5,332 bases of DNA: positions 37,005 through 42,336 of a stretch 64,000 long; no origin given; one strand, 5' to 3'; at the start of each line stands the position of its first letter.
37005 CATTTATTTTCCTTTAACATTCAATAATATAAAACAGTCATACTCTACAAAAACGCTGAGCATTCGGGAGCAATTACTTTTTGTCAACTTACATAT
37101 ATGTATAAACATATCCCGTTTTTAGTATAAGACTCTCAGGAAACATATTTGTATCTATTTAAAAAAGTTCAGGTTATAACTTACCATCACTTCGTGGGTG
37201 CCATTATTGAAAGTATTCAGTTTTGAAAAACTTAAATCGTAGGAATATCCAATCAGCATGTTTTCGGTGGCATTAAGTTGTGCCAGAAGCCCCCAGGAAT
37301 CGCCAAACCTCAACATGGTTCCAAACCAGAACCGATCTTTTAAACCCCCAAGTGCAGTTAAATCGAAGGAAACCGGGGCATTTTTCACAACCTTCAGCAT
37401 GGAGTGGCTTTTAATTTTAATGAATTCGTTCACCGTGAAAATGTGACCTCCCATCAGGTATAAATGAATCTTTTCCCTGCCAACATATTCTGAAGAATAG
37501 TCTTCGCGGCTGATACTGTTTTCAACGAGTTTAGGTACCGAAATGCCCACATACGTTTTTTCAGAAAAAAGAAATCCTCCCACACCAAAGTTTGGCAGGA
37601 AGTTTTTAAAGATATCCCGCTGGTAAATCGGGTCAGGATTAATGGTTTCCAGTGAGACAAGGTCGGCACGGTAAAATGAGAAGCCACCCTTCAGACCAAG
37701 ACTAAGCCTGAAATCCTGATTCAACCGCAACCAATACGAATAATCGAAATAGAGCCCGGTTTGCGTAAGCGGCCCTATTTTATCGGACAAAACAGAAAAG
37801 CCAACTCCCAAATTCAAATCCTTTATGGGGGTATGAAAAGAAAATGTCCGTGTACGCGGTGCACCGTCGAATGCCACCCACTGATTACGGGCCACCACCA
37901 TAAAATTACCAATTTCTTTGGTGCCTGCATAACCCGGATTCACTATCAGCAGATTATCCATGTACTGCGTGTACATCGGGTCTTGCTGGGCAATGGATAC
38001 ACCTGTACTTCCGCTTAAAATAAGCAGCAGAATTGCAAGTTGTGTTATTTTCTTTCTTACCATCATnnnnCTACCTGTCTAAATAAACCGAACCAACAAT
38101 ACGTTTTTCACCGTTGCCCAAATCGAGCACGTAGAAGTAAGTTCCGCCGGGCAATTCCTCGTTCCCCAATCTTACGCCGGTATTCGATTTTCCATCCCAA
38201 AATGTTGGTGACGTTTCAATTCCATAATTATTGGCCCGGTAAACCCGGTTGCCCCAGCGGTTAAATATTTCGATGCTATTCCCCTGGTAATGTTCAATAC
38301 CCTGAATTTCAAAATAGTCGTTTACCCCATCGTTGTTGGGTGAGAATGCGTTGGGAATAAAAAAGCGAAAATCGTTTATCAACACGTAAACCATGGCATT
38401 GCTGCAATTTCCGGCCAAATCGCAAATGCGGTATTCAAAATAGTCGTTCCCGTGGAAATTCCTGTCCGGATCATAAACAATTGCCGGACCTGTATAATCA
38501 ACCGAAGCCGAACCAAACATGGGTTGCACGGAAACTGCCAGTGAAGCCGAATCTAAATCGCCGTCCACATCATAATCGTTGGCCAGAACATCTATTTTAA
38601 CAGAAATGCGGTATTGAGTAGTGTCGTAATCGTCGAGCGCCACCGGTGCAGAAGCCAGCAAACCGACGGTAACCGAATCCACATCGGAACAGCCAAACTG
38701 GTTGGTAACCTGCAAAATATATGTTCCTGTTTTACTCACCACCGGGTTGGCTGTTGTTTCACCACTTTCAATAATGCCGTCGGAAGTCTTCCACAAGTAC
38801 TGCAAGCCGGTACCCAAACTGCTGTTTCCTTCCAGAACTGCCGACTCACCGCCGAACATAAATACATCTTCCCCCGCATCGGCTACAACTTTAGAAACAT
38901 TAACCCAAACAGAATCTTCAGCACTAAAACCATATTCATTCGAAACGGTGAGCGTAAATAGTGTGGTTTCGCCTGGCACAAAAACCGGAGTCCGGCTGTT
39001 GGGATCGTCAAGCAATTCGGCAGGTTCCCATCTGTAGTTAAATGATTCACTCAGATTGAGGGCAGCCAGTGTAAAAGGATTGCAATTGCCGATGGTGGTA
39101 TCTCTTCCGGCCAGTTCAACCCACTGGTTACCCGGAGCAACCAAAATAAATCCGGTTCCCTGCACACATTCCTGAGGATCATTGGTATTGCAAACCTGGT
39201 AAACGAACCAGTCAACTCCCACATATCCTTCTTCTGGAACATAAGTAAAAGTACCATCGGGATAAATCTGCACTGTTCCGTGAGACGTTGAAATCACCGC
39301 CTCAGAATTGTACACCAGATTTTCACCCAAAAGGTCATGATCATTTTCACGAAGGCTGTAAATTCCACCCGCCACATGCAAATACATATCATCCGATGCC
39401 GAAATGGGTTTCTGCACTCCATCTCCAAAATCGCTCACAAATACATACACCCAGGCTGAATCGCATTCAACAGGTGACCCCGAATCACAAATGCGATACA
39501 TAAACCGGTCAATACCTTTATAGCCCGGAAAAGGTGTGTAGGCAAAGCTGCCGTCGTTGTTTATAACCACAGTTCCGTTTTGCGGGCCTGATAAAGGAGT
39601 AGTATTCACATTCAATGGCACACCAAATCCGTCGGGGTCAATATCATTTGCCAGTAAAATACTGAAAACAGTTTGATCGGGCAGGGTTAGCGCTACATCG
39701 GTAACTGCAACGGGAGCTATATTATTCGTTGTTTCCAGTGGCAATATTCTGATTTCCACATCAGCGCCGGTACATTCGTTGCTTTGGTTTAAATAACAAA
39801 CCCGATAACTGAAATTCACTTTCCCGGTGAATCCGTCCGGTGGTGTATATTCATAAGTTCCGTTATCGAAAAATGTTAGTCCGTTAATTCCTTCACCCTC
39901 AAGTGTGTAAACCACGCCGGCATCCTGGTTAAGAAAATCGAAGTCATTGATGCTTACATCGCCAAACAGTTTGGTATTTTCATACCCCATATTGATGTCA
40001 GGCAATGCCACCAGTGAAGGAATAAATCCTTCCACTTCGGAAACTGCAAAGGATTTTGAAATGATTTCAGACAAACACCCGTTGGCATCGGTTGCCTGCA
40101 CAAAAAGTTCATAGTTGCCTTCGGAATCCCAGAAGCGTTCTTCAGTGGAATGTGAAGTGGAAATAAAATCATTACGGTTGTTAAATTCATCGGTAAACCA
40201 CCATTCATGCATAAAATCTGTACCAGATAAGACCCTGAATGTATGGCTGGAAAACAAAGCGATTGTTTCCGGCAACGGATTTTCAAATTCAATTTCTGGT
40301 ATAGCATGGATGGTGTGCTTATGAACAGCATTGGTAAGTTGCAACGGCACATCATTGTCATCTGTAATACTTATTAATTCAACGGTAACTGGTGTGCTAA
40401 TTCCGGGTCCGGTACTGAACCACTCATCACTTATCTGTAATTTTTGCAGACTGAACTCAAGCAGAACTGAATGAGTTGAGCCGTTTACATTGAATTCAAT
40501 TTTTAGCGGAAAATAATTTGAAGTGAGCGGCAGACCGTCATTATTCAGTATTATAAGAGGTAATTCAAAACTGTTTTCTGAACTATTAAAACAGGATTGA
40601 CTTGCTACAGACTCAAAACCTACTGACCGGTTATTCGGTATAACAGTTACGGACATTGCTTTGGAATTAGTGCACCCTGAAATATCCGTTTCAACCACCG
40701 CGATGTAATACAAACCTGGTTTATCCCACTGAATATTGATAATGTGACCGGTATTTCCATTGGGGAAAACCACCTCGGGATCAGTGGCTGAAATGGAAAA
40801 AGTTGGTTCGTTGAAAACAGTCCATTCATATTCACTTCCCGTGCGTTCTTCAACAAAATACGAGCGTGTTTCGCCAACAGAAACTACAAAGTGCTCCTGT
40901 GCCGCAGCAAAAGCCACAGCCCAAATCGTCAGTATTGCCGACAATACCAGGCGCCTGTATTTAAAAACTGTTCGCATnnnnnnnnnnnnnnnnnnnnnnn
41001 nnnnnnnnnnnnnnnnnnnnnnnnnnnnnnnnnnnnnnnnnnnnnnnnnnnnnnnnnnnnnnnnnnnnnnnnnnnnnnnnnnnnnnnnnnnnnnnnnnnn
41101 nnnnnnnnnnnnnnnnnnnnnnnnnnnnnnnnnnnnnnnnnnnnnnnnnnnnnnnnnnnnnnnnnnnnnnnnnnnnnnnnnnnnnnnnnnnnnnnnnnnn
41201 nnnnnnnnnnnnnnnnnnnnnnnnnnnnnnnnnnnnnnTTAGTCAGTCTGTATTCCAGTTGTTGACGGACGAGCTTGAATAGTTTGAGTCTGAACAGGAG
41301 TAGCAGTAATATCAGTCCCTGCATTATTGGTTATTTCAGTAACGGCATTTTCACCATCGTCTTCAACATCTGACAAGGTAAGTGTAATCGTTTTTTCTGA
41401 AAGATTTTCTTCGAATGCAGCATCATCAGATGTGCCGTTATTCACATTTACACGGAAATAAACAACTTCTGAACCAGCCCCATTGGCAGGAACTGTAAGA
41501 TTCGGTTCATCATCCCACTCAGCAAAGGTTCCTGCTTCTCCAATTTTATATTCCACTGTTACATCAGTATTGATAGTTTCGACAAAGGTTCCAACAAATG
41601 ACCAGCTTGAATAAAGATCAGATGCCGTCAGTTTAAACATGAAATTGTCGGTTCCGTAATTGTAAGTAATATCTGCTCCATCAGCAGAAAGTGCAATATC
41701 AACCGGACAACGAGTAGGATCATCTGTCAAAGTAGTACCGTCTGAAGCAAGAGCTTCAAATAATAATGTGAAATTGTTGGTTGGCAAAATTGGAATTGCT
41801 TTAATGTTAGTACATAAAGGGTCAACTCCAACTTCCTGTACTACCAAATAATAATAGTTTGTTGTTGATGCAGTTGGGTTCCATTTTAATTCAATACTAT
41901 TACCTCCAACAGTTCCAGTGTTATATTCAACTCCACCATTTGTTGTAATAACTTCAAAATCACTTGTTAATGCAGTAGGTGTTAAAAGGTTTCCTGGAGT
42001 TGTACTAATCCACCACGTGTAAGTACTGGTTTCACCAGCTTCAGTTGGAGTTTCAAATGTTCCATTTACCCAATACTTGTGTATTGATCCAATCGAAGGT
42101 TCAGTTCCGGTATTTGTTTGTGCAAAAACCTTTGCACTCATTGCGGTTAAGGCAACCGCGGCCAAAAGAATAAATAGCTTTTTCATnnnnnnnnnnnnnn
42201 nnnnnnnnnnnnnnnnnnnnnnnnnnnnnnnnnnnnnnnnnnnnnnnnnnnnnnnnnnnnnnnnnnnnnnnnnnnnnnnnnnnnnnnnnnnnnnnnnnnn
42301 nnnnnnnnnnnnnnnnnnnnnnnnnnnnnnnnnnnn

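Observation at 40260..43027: Anchor N-terminus is a built-in copy of the subunit fold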

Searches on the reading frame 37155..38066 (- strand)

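Call 3: search_protein_families(library=pfam, proteins=[window:37155-38066:-], max_evalue=0.1)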
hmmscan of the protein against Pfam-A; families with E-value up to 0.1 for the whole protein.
window:37155-38066:- (303 aa): 1 family
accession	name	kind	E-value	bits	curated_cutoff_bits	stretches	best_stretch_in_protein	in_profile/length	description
PF11751.14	PorP_SprF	-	5.3e-74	249.6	22.3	1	26-297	3-273/273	Type IX secretion system membrane protein PorP/SprF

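Call 4: search_protein_families(library=ncbifam, proteins=[window:37155-38066:-], max_evalue=0.1)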
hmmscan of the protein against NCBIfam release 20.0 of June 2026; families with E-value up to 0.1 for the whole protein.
window:37155-38066:- (303 aa): 2 families
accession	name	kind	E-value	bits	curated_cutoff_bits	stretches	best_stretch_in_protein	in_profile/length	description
TIGR03519.1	T9SS_PorP_fam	subfamily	1.6e-74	251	90.55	1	9-298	3-291/292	PorP/SprF family type IX secretion system membrane protein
NF011777.0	PRK15240.1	equivalog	0.016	14.9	258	1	203-289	94-180/185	resistance to complement killing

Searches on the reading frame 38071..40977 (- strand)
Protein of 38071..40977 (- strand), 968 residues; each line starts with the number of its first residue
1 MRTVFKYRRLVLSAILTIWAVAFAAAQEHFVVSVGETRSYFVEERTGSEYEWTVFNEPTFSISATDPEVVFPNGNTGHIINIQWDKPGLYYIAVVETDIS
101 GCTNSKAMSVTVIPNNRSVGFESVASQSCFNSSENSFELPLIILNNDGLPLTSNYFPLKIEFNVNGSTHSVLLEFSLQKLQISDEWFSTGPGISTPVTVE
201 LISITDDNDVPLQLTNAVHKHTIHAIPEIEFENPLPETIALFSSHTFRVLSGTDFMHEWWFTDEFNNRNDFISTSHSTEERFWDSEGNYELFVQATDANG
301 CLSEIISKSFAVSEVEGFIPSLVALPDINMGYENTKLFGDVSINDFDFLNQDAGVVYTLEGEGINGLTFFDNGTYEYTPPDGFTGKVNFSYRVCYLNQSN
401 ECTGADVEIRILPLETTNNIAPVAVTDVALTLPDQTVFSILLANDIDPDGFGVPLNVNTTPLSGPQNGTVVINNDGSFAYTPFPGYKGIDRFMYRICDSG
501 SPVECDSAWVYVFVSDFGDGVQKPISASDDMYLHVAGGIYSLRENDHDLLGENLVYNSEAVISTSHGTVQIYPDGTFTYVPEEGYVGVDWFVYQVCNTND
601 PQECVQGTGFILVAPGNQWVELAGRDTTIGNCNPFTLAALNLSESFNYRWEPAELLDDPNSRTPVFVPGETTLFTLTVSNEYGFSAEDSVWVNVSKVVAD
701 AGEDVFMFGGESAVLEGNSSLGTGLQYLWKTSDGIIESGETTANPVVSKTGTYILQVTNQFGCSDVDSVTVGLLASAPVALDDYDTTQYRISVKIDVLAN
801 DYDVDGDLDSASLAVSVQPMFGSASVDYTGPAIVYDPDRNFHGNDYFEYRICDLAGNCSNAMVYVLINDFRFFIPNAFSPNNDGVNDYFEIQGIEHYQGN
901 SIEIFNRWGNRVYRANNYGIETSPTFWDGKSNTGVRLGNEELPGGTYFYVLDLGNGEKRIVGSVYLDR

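Call 3: search_protein_families(library=pfam, proteins=[window:38071-40977:-], max_evalue=0.1)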
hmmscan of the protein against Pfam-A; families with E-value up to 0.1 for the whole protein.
window:38071-40977:- (968 aa): 9 families
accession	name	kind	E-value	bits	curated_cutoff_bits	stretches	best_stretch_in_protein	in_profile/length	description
PF17963.7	Big_9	-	1.2e-46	157.9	23.6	4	419-500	1-78/89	Bacterial Ig domain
PF17892.7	Cadherin_5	-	6.3e-30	103.3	26.5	4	419-499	2-84/98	Cadherin-like domain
PF13585.12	CHU_C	-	2.6e-27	95.2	27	1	874-966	3-86/86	CHU_C Type IX secretion signal domain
PF17803.7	Cadherin_4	-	7.3e-21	74.9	25.1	3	417-480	9-71/71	Bacterial cadherin-like domain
PF19081.6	Ig_7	-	0.00011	22.8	27.3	0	709-771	14-80/84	Ig-like domain CHU_C associated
PF22352.2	K319L-like_PKD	-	0.00011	22.6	27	0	623-694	1-84/84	K319L-like, PKD domain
PF18911.6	PKD_4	-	0.00016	22.1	27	0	698-769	5-81/85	PKD domain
PF08329.16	ChitinaseA_N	-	0.00016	21.8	21.2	0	72-112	67-107/133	Chitinase A, N-terminal domain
PF00801.26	PKD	-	0.056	13.9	23.5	0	691-758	3-64/80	PKD domain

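Call 4: search_protein_families(library=ncbifam, proteins=[window:38071-40977:-], max_evalue=0.1)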
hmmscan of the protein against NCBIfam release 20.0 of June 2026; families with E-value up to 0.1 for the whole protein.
window:38071-40977:- (968 aa): 5 families
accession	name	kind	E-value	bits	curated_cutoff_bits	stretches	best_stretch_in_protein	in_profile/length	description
NF012211.1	tand_rpt_95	domain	2e-34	117.4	90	4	794-868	9-85/98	tandem-95 repeat protein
TIGR04131.1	Bac_Flav_CTERM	domain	6.6e-14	51.8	35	1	874-967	3-84/85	T9SS type B sorting domain-containing protein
TIGR04212.1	GlyGly_RbtA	equivalog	2.6e-07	29.3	295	0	465-538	516-586/605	rhombotarget A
NF045619.1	adhes_GNV_Cterm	subfamily_domain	5.4e-06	25.9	180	2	556-599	399-445/458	BapA/Bap/LapF family large adhesin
TIGR04225.1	CshA_fibril_rpt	repeat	0.045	14.6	60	0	564-588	55-80/104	fibrillar adhesin CshA-type repeat protein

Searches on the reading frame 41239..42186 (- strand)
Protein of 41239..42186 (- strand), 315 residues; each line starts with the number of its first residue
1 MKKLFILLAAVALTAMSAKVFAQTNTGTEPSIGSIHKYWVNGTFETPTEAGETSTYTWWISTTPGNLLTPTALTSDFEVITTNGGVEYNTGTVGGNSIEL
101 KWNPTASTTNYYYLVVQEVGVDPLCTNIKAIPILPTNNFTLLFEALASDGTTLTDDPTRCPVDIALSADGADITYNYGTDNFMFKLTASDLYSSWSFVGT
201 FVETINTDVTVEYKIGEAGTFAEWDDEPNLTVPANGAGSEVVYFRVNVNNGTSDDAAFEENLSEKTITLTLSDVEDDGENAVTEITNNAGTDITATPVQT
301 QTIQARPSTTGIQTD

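Call 3: search_protein_families(library=pfam, proteins=[window:41239-42186:-], max_evalue=0.1)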
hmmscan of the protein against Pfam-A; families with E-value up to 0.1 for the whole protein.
window:41239-42186:- (315 aa): 0 families

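Call 4: search_protein_families(library=ncbifam, proteins=[window:41239-42186:-], max_evalue=0.1)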
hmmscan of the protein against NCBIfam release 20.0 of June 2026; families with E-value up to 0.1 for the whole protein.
window:41239-42186:- (315 aa): 1 family
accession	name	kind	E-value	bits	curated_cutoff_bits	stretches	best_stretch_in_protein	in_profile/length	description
NF038029.1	LP_plasma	domain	0.094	13.2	24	0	1-18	1-18/24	lipoprotein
